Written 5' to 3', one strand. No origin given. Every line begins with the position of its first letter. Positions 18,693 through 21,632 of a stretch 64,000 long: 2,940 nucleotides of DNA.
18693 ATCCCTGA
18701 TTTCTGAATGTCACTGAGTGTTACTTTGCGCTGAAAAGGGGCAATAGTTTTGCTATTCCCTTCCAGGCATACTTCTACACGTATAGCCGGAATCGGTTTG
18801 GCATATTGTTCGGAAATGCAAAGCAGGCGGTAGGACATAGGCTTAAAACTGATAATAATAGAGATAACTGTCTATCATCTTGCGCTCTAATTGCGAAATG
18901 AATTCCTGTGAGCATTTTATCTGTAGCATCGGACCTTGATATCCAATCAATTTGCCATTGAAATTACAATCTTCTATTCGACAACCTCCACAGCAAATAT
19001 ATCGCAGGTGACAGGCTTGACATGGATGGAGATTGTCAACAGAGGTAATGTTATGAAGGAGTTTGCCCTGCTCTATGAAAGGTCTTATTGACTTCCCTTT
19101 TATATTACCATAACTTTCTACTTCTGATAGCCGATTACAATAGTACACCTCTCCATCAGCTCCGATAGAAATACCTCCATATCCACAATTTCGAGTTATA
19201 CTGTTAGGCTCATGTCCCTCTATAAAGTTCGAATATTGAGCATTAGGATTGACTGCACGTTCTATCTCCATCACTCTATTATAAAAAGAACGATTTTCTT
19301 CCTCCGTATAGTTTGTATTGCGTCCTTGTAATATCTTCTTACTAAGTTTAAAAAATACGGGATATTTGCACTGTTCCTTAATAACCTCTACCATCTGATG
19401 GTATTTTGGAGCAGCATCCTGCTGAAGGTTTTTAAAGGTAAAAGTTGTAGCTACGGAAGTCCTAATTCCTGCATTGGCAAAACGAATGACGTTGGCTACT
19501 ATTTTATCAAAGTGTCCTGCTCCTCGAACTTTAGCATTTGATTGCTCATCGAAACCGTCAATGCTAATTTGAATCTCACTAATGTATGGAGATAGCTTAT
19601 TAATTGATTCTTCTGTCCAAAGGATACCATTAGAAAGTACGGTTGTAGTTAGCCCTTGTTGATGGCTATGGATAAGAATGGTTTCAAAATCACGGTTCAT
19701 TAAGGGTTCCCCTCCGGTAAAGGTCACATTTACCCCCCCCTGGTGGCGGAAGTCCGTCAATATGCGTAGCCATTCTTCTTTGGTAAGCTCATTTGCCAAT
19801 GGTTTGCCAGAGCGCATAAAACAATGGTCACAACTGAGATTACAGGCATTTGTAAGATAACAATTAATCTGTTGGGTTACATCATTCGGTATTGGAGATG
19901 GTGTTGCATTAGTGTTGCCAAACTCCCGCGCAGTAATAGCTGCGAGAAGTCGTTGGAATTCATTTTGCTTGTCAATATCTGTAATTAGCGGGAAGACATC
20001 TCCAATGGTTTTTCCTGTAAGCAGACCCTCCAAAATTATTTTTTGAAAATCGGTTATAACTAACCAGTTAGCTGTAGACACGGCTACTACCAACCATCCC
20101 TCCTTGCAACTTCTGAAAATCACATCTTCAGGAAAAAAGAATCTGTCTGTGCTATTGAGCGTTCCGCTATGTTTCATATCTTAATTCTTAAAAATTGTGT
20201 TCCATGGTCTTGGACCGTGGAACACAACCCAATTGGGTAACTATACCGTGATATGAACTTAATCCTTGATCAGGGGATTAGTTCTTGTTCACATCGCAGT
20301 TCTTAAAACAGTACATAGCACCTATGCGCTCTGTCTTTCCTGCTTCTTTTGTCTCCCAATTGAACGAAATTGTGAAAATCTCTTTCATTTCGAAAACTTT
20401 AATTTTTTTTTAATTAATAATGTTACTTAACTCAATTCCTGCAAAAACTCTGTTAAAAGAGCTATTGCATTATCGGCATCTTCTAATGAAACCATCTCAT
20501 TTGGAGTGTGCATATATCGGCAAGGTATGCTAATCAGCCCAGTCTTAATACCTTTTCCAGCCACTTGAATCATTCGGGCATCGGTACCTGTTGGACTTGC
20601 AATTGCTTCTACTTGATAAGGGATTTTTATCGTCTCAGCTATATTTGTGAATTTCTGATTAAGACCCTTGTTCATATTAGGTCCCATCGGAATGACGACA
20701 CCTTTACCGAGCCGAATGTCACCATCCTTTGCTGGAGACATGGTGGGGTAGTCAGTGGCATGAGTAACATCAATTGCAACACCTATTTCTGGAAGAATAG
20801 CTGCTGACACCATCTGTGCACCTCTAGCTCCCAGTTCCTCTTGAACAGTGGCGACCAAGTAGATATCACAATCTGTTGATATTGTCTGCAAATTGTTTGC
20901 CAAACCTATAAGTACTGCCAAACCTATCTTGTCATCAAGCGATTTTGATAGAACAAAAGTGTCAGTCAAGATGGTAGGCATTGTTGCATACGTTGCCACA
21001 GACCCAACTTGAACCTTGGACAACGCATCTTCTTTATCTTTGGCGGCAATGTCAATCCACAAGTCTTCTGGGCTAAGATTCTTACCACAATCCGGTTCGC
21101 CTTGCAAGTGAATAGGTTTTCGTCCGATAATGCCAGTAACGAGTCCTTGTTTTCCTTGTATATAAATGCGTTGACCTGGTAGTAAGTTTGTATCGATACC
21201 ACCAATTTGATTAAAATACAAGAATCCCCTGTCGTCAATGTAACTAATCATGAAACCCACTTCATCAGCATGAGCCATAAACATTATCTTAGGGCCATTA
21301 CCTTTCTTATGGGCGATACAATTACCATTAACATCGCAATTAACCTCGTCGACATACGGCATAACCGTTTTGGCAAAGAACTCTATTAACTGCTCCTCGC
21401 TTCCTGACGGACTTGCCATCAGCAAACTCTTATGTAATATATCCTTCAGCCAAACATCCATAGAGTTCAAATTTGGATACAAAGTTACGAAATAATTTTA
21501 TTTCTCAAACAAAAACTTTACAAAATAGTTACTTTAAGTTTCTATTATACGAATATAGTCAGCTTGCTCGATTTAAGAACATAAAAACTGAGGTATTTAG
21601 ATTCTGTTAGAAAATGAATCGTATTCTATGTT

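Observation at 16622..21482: Operon coupling an M42 peptidase, a short Cys peptide and an RRE-radical SAM/SPASM maturase to an SNF2 ATPase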

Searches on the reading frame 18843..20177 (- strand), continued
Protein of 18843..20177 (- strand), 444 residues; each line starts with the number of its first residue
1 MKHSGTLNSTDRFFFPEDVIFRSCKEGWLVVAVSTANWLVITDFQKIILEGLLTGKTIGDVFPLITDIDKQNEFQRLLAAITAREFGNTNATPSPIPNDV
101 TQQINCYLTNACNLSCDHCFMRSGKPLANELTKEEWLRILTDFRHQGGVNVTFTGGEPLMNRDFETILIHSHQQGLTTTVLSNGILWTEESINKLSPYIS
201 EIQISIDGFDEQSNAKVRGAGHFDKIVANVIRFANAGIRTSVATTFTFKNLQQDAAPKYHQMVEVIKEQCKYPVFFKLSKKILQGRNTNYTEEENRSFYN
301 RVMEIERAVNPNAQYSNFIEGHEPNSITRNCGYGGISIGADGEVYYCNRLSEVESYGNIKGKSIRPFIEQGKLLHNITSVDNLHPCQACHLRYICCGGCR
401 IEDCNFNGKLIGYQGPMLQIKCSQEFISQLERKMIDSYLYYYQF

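Call 63: fold_search(model_id=the predicted structure, library=pdb)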
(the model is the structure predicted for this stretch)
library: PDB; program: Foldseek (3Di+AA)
matches with E <= 10: 1591; with E <= 0.001: 123
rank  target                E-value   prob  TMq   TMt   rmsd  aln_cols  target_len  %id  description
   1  5why_B                1.6e-15  1.00  0.55  0.58   8.3       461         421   20  Structural Insights into Thioether Bond Formation in the Biosynthesis of Sactipeptides (released 2017-07-26)
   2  6efn                  2.0e-15  1.00  0.48  0.56  10.1       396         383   21  Structure of a RiPP maturase, SkfB (released 2018-10-24)
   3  5wgg_A                3.4e-14  1.00  0.55  0.55   8.0       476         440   20  Structural Insights into Thioether Bond Formation in the Biosynthesis of Sactipeptides (released 2017-07-26)
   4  5v1q_A                9.1e-14  1.00  0.46  0.48  13.1       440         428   18  Crystal structure of Streptococcus suis SuiB (released 2017-08-30)
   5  5why_A                1.3e-13  1.00  0.56  0.59   8.3       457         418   20  Structural Insights into Thioether Bond Formation in the Biosynthesis of Sactipeptides (released 2017-07-26)
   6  5v1s_A                2.2e-13  1.00  0.49  0.50  12.9       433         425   18  Crystal structure of Streptococcus suis SuiB bound to S-adenosylmethionine (released 2017-08-30)
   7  5v1s_B                5.5e-13  1.00  0.48  0.49  13.1       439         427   18  Crystal structure of Streptococcus suis SuiB bound to S-adenosylmethionine (released 2017-08-30)
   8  5v1q_B                2.0e-12  1.00  0.43  0.43  13.8       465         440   15  Crystal structure of Streptococcus suis SuiB (released 2017-08-30)
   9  5v1t_A                3.4e-12  1.00  0.47  0.48  13.8       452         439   17  Crystal structure of Streptococcus suis SuiB bound to precursor peptide SuiA (released 2017-08-30)
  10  8vpo                  1.8e-11  1.00  0.58  0.57   7.2       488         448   15  X-Ray Crystal Structure of TigE from Paramaledivibacter caminithermalis (released 2024-02-07)
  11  4k37_A                4.7e-11  1.00  0.52  0.62   6.0       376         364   17  Native anSMEcpe with bound AdoMet (released 2013-05-08)
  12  7vob                  6.7e-11  1.00  0.46  0.59   7.8       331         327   17  The crystal structure of a Radical SAM Enzyme BlsE involved in the Biosynthesis of Blasticidin S (released 2022-05-04)
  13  4k38_A                1.2e-10  1.00  0.51  0.59   6.4       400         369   16  Native anSMEcpe with bound AdoMet and Kp18Cys peptide (released 2013-05-08)
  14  4k39_A                1.5e-10  1.00  0.51  0.61   6.3       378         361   17  Native anSMEcpe with bound AdoMet and Cp18Cys peptide (released 2013-05-08)
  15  4k39_B                1.5e-10  1.00  0.50  0.59   6.4       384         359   17  Native anSMEcpe with bound AdoMet and Cp18Cys peptide (released 2013-05-08)
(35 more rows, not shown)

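Call 82: find_encoding_contigs(protein=P0011, flank=10000, max_places=1)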
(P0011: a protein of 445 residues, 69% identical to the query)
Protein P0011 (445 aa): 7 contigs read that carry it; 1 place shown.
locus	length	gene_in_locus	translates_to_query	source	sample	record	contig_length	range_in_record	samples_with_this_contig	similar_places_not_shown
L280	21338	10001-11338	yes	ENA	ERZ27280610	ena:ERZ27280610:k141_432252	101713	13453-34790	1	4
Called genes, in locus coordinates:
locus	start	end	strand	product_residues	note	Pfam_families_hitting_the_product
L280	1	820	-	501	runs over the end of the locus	-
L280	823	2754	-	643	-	PF02463:SMC_N (weak), PF13175:AAA_15, PF13476:AAA_23 (weak), PF13555:AAA_29 (weak)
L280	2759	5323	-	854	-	-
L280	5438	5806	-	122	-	-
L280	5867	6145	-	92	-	-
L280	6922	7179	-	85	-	-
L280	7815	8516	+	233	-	-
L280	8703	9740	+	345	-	PF05343:Peptidase_M42, PF01546:Peptidase_M20 (weak)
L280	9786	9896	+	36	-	-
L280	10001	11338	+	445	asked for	PF04055:Radical_SAM, PF13353:Fer4_12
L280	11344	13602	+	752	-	PF00176:SNF2-rel_dom, PF00271:Helicase_C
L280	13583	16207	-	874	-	PF00962:A_deaminase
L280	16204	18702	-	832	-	PF07693:KAP_NTPase (faint)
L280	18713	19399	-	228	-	-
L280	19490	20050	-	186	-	-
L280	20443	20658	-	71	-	PF19480:DUF6016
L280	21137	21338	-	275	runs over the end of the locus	PF00535:Glycos_transf_2, PF10111:Glyco_tranf_2_2, PF13641:Glyco_tranf_2_3 (weak)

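Call 83: find_encoding_contigs(protein=P0067, flank=10000, max_places=1)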
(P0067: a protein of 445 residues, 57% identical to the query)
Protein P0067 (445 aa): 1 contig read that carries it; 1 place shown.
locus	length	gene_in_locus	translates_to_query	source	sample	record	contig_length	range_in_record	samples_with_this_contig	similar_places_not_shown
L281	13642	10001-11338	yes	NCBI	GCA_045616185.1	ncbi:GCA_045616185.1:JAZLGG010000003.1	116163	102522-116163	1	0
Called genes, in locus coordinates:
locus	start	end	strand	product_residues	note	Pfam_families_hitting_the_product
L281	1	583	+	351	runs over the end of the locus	PF13477:Glyco_trans_4_2 (weak), PF13579:Glyco_trans_4_4 (weak), PF13439:Glyco_transf_4, PF13692:Glyco_trans_1_4, PF00534:Glycos_transf_1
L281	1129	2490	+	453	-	-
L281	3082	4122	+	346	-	PF13173:AAA_14, PF13635:DUF4143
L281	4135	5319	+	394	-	PF14907:NTP_transf_5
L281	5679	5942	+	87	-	-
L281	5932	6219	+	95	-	-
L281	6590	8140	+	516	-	PF09820:AAA-ATPase_like (faint)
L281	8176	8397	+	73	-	-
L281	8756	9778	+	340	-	PF05343:Peptidase_M42, PF02127:Peptidase_M18 (faint), PF01546:Peptidase_M20 (weak)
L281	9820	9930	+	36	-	-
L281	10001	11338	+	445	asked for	PF04055:Radical_SAM, PF13353:Fer4_12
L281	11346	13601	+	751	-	PF00176:SNF2-rel_dom, PF00271:Helicase_C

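Call 84: find_encoding_contigs(protein=P0054, flank=10000, max_places=1)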
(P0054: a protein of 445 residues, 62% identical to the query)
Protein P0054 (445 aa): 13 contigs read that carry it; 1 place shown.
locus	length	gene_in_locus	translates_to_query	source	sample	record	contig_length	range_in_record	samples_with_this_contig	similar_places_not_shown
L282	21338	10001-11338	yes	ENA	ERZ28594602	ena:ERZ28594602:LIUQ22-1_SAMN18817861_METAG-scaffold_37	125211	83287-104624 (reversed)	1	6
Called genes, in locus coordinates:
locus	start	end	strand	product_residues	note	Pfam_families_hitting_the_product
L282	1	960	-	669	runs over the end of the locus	PF13175:AAA_15, PF13304:AAA_21 (weak)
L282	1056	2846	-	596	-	-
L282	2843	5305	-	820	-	PF13589:HATPase_c_3, PF06160:EzrA (faint), PF02518:HATPase_c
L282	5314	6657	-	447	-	-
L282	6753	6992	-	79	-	-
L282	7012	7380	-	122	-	-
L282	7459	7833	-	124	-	-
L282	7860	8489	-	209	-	PF02357:NusG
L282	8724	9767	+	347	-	PF05343:Peptidase_M42, PF01546:Peptidase_M20 (weak)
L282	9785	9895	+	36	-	-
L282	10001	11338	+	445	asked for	PF04055:Radical_SAM, PF13353:Fer4_12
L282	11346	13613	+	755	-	PF04851:ResIII (faint), PF00176:SNF2-rel_dom, PF00271:Helicase_C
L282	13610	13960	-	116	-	-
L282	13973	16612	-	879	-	PF00962:A_deaminase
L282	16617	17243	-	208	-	PF18743:AHJR-like (weak), PF18166:pP_pnuc_2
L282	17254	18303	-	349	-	PF14175:YaaC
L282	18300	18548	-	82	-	-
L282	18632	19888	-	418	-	PF01041:DegT_DnrJ_EryC1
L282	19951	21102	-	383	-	PF08867:FRG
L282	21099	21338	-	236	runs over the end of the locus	-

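Call 85: search_protein_families(library=padloc, proteins=[L280:16204-18702:-, L280:13583-16207:-, L280:18713-19399:-, L280:823-2754:-, L280:2759-5323:-, L282:2843-5305:-, L282:16617-17243:-, L282:17254-18303:-, L084:6398-7738:+, L084:7742-8422:+], max_evalue=0.001)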
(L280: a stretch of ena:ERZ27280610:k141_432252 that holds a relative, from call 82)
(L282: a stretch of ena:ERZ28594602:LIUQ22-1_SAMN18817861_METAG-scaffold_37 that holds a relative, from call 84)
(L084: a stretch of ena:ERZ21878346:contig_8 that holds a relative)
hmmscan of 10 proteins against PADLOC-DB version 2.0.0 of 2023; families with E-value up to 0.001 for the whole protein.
L280:16204-18702:- (832 aa): 3 families
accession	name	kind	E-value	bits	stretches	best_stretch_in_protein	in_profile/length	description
PDLC02216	RdrA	-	2.5e-12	44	1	56-333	48-290/900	-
PDLC04236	PDC-M01A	-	4.1e-06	24.1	1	57-173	56-179/388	-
PDLC04235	PDC-M01A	-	6.7e-06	23.3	1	57-173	179-301/510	-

L280:13583-16207:- (874 aa): 3 families
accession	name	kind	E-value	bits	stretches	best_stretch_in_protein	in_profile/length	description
PDLC02218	RdrB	-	2.7e-27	93.3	1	400-834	365-815/855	-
PDLC02219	RdrB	-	1.3e-26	91.2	2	510-627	494-612/914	-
PDLC01908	CARF5--CARF_ADA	-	8.9e-09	32.7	1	759-836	483-558/605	-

L280:18713-19399:- (228 aa): 2 families
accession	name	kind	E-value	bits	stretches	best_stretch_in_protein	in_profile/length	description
PDLC02368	PycC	-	1.8e-20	71.5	1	73-227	75-233/234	-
PDLC00765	PycC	-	4.3e-06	24.1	1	109-216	330-432/477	Pycsar cyclase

L280:823-2754:- (643 aa): 35 families (the best 25 are shown)
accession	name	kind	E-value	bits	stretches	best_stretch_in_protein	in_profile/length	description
PDLC04135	mad3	-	2.4e-12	45.1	2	4-50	1-46/374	mads_3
PDLC02335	AbiLi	-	1.1e-11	42.4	1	5-375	50-243/326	AbiLi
PDLC02979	AriA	-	6.2e-10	37.4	1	5-95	3-87/373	-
PDLC03878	NsnB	-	7.4e-09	33.8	1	5-105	2-97/345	-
PDLC04213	HEC-02A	-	1.9e-08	32.2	1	5-80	3-80/337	-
PDLC03859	LmuB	-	2.8e-08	31.4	1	1-50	1-48/611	-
PDLC00278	PtuA1|PtuA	-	1.6e-07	29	1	4-66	2-65/436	AAA ATPase domain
PDLC00512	JetC1|JetC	-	2.5e-07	27.1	1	3-55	18-71/1123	DUF3584 domain; MukB-like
PDLC04891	PDC-S06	-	7.9e-07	25.9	1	333-382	650-699/858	-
PDLC04888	PDC-S06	-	8e-07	25.6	1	328-396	647-715/851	-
PDLC00271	PtuA1|PtuA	-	1.1e-06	26.5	1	4-85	2-82/421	AAA ATPase domain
PDLC03865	LmuB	-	3.3e-06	23.6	1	5-80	3-94/1007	-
PDLC00298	PtuA1|PtuA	-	7.6e-06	23.2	1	4-88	2-83/423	AAA ATPase domain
PDLC00091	GajA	-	7.6e-06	23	1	5-61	3-59/627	AAA ATPase domain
PDLC00277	PtuA1|PtuA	-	8e-06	23.3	1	4-65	2-62/423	AAA ATPase domain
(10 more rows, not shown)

L280:2759-5323:- (854 aa): 2 families
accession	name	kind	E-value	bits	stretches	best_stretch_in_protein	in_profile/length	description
PDLC05039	PDC-S56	-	4.3e-165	549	1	1-633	16-645/649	-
PDLC05038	PDC-S56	-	9.5e-14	49.1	2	485-631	430-571/578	-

L282:2843-5305:- (820 aa): 5 families
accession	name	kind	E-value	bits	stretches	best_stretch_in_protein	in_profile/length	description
PDLC03419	REase_II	-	7.1e-11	39.2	1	11-199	13-193/695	Type II restriction enzyme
PDLC00551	JetC2|JetC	-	0.00013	18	1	469-666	774-973/1365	DUF3584 domain; MukB-like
PDLC03485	REase_II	-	0.00035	17.1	1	12-215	15-196/611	Type II restriction enzyme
PDLC03859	LmuB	-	0.00076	16.8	0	444-619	251-420/611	-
PDLC00006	DruC1|DruC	-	0.00081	16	0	457-605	190-335/626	Unknown function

L282:16617-17243:- (208 aa): 1 family
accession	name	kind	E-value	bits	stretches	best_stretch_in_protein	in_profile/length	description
PDLC02413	Aga_Nuclease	-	2.3e-18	64.4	1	104-207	163-266/267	-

L282:17254-18303:- (349 aa): 0 families

L084:6398-7738:+ (446 aa): 24 families
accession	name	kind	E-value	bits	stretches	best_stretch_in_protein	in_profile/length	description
PDLC02335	AbiLi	-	1.8e-76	255.3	1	1-444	49-295/326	AbiLi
PDLC02980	AriA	-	4.9e-22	77.2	1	48-384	3-304/304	-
PDLC04178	HEC-01A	-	4.8e-14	50.2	1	287-401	233-349/399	-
PDLC04426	PDC-M12A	-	5.2e-14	50.4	1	1-428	1-365/369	-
PDLC04175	HEC-01A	-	1.9e-12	44.9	2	309-410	239-335/363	-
PDLC04182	HEC-01A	-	1.6e-10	38.6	1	313-401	280-367/406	-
PDLC04392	PDC-M07A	-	1.9e-10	38.4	1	311-419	278-388/432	-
PDLC04176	HEC-01A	-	3.9e-10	37.6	1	47-402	26-338/371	-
PDLC04183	HEC-01A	-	6.2e-10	36.7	1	313-400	279-363/402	-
PDLC04177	HEC-01A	-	1.5e-09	35.4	1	46-402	28-359/393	-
PDLC04393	PDC-M07A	-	1.5e-09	35.4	1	318-416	287-387/435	-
PDLC04391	PDC-M07A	-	2.1e-09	34.9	1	308-415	273-382/412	-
PDLC04144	HEC-01B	-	4.4e-07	27.3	1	260-400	217-356/395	-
PDLC04180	HEC-01A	-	7.4e-07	26.7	1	313-402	249-340/382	-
PDLC04570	PDC-M31A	-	3.7e-06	24.3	1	329-434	279-393/395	-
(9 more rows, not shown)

L084:7742-8422:+ (226 aa): 1 family
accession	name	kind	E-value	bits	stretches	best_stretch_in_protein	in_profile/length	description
PDLC02337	AbiLii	-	4.5e-21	74.2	1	17-211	27-98/170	AbiLii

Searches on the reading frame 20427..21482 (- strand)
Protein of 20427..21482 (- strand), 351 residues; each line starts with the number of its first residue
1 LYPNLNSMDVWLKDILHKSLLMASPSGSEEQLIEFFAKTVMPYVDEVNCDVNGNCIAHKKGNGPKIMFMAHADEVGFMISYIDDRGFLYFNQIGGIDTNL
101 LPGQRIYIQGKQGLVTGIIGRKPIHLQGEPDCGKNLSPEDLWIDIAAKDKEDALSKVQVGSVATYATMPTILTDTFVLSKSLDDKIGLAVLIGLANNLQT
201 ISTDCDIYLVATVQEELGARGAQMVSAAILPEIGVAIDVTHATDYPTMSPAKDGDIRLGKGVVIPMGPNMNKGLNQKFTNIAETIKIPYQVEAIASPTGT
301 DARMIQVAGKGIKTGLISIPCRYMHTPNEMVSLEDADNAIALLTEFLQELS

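Call 8: search_protein_families(library=pfam, proteins=[window:20427-21482:-], max_evalue=0.01)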
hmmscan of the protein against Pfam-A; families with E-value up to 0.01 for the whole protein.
window:20427-21482:- (351 aa): 3 families
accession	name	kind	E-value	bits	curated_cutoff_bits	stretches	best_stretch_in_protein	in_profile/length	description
PF05343.19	Peptidase_M42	-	1.8e-90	303.4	23.2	1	53-342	1-292/292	M42 glutamyl aminopeptidase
PF01546.33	Peptidase_M20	-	5.1e-10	40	24.6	1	183-348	35-205/206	Peptidase family M20/M25/M40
PF02127.20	Peptidase_M18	-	2e-07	30.6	24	1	235-346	313-431/432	Aminopeptidase I zinc metalloprotease (M18)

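Call 9: search_protein_families(library=ncbifam, proteins=[window:20427-21482:-], max_evalue=0.01)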
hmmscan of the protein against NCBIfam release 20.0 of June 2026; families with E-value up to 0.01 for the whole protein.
window:20427-21482:- (351 aa): 17 families
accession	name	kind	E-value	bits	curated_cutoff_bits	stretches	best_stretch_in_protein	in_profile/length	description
NF040822.1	lys_aminopep_Arch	equivalog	6.9e-72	242.4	700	1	38-350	30-338/345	lysyl aminopeptidase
NF007421.0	PRK09961.1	equivalog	5.5e-45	153.7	412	1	27-350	17-333/345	aminopeptidase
NF007367.0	PRK09864.1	equivalog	3.4e-42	144.5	569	1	23-350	13-341/356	aminopeptidase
TIGR03107.1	glu_aminopep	equivalog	6.7e-41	140.3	469.7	1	23-350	11-341/350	glutamyl aminopeptidase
TIGR03106.1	trio_M42_hydro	equivalog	4.1e-18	65.4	397.75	1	11-347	4-339/343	osmoprotectant NAGGN system M42 family peptidase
NF003367.0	PRK04443.1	equivalog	1.4e-08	34.4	363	1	13-76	10-73/349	[LysW]-lysine hydrolase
TIGR01902.1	dapE-lys-deAc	subfamily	7.9e-08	31.9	163.1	1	16-76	3-63/340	N-acetyl-ornithine/N-acetyl-lysine deacetylase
TIGR01883.1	PepT-like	hypoth_equivalog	7.7e-06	25.1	274.25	0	286-338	301-351/361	peptidase T-like protein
NF003976.0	PRK05469.1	subfamily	0.00019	20.4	255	0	144-227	103-186/409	tripeptide aminopeptidase PepT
TIGR01900.1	dapE-gram_pos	equivalog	0.00044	19.3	304.2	0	167-221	74-129/351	succinyl-diaminopimelate desuccinylase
NF006771.0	PRK09290.1-5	subfamily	0.00047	18.8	399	1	270-350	332-409/413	allantoate amidohydrolase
NF007568.0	PRK10199.1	equivalog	0.00062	19.1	298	1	183-223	143-183/346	aminopeptidase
NF009555.0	PRK13004.1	equivalog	0.00079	18.4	321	1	16-76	21-82/399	YgeY family selenium metabolism-linked hydrolase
NF002759.0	PRK02813.1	equivalog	0.0013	17.7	356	1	227-348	300-428/430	M18 family aminopeptidase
NF006768.0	PRK09290.1-1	equivalog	0.0022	16.9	532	1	269-350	329-407/411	allantoate deiminase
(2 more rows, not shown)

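Call 15: search_protein_families(library=padloc, proteins=[window:20427-21482:-], max_evalue=0.001)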
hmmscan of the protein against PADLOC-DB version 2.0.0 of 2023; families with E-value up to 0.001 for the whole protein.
window:20427-21482:- (351 aa): 0 families
